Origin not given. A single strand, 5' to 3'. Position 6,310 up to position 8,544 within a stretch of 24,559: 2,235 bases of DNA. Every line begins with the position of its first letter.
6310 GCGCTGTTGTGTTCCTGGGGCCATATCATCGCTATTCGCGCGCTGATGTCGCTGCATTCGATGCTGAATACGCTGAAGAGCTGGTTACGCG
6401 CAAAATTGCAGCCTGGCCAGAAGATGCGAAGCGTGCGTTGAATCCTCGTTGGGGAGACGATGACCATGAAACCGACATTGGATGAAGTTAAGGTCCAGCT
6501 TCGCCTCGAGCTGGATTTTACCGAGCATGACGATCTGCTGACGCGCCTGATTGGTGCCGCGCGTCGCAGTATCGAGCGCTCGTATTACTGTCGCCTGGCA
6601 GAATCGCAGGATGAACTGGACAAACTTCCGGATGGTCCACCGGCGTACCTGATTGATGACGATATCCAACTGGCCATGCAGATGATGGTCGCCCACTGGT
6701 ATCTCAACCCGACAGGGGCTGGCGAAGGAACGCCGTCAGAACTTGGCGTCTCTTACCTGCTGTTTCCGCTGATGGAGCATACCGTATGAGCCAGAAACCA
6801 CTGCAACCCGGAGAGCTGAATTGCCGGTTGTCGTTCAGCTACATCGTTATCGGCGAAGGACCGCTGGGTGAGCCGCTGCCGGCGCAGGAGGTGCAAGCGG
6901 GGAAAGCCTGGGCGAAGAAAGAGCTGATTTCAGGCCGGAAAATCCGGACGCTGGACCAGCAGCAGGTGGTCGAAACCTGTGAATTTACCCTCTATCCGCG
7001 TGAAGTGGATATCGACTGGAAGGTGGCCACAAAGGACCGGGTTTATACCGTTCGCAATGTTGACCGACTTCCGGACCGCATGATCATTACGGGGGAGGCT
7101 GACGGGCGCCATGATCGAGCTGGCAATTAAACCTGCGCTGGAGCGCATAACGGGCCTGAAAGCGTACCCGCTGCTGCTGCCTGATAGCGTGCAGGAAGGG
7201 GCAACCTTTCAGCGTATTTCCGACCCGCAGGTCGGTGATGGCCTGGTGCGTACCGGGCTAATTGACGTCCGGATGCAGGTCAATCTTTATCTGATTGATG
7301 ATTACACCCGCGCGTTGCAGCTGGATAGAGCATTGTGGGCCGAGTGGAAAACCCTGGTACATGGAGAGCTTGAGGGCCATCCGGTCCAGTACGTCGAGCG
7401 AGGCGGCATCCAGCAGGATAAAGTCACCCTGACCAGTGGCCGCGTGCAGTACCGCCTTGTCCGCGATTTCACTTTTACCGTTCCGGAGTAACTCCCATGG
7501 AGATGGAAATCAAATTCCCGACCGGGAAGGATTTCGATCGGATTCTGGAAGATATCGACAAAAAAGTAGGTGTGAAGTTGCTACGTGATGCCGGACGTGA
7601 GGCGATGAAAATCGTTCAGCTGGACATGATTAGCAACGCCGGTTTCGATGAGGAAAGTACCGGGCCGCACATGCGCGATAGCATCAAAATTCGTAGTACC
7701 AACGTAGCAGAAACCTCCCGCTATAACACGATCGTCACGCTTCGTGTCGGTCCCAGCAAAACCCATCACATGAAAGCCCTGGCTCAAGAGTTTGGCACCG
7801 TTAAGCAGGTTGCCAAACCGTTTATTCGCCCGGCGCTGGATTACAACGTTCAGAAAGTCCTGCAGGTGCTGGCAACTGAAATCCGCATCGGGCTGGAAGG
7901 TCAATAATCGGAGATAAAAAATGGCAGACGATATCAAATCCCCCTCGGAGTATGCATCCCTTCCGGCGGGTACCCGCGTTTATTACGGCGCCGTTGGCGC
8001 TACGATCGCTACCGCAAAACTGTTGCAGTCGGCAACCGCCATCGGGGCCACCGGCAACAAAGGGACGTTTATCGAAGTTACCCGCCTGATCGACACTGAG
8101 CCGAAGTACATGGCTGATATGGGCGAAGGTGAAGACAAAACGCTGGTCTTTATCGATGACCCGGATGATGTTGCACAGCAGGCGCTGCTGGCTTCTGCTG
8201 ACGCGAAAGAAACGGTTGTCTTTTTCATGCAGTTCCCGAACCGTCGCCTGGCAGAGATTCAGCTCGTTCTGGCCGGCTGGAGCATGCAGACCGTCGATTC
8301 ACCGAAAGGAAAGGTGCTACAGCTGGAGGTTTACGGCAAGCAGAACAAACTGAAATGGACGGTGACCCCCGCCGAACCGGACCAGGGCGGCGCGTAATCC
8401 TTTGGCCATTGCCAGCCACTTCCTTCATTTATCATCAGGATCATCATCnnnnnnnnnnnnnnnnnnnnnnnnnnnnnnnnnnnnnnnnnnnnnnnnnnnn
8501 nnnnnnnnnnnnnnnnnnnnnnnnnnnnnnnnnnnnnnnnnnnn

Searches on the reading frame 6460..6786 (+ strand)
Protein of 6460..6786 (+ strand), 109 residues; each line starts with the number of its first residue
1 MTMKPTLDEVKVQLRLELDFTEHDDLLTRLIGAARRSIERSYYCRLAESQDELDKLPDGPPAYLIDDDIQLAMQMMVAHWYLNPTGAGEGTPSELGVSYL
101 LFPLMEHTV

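Call 95: search_protein_families(library=pfam, proteins=[window:6460-6786:+], max_evalue=0.001)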
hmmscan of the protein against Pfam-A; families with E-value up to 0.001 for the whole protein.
window:6460-6786:+ (109 aa): 1 family
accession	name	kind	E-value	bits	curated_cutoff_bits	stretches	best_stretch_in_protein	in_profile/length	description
PF05135.19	Phage_connect_1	-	2.4e-08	34.7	21.2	1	6-84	3-68/101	Phage gp6-like head-tail connector protein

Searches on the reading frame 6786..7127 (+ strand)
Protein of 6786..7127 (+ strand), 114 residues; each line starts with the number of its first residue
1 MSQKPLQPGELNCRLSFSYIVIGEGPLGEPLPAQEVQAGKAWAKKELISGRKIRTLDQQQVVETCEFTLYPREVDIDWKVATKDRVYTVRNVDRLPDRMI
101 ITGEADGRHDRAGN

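Call 95: search_protein_families(library=pfam, proteins=[window:6786-7127:+], max_evalue=0.001)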
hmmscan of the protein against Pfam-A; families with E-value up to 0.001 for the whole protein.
window:6786-7127:+ (114 aa): 1 family
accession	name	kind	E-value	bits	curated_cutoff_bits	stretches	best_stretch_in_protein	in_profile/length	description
PF05521.18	Phage_HCP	-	9.4e-06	26.6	25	1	7-94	2-91/106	Phage head completion protein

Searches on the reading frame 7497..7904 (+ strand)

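Call 95: search_protein_families(library=pfam, proteins=[window:7497-7904:+], max_evalue=0.001)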
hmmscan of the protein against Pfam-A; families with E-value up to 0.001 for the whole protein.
window:7497-7904:+ (136 aa): 1 family
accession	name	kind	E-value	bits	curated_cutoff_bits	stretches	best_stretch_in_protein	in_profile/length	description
PF04883.17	HK97-gp10_like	-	0.00085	20.7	21.4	0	12-100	2-78/78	Bacteriophage HK97-gp10, putative tail-component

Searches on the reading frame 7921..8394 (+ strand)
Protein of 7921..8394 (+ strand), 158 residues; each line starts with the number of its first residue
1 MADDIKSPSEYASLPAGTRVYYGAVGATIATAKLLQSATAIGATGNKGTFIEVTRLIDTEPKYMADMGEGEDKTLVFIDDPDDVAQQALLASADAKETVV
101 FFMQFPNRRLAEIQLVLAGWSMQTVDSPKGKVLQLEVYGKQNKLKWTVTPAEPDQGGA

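Call 95: search_protein_families(library=pfam, proteins=[window:7921-8394:+], max_evalue=0.001)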
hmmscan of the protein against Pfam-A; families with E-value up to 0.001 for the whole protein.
window:7921-8394:+ (158 aa): 2 families
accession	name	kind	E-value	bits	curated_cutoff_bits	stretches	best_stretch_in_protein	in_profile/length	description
PF16463.11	Phage_TTP_13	-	6.9e-31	107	25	1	14-147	2-135/137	Phage tail tube protein family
PF16460.11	Phage_TTP_11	-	0.00026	21.1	28.4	1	16-103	6-91/154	Phage tail tube, TTP, lambda-like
